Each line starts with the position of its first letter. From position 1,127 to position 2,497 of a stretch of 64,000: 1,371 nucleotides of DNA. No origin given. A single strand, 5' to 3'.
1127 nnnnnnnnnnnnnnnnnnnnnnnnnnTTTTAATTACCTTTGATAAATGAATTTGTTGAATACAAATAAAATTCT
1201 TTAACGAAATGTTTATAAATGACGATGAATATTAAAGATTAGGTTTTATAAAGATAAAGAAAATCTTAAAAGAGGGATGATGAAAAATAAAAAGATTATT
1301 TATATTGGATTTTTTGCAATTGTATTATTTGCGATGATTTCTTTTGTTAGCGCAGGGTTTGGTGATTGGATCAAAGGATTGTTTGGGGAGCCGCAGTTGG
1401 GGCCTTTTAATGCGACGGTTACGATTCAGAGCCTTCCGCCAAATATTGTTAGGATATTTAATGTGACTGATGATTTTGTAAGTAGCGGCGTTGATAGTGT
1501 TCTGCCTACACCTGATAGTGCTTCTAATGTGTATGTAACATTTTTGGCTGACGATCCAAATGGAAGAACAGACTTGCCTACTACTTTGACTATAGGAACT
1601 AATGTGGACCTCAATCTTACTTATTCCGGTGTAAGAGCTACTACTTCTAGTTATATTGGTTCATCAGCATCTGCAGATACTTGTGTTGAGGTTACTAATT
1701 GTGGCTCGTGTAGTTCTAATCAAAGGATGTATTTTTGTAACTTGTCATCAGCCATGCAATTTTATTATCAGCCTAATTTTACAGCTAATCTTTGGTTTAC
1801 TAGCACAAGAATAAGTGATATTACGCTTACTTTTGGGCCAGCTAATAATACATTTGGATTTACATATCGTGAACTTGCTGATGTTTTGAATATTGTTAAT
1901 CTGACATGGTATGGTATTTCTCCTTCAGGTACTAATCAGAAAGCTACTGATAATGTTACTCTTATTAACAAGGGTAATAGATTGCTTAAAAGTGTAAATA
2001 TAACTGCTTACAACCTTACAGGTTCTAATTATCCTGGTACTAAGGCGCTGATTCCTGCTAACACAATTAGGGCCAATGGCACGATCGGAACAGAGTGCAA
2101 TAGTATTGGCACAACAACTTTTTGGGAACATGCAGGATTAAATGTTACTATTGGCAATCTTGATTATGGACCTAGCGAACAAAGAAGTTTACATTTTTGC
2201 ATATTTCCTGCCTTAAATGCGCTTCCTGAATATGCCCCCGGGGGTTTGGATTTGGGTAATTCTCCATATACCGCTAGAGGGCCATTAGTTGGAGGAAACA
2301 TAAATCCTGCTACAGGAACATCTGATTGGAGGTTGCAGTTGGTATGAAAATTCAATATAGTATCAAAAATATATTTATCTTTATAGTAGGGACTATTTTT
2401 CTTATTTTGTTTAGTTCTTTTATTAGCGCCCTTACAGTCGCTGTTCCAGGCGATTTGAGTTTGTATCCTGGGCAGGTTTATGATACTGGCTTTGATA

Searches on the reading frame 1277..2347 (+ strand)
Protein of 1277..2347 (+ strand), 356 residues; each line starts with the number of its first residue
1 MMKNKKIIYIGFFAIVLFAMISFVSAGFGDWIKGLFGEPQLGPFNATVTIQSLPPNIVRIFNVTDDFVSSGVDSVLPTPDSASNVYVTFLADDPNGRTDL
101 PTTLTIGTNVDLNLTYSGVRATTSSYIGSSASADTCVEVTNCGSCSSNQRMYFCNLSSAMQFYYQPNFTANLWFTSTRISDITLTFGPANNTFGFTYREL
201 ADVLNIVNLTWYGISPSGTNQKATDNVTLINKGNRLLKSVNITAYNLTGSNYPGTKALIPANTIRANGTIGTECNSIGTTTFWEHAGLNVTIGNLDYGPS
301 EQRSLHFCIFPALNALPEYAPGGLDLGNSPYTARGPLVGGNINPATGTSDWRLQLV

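Call 7: search_protein_families(library=pfam, proteins=[window:1277-2347:+], max_evalue=0.01)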
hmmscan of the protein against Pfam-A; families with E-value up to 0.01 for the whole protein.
window:1277-2347:+ (356 aa): 0 families

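Call 57: find_encoding_contigs(protein=window:1277-2347:+, flank=10000, max_places=1)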
Protein window:1277-2347:+ (356 aa): no gene with exactly this product is on record in the collection.
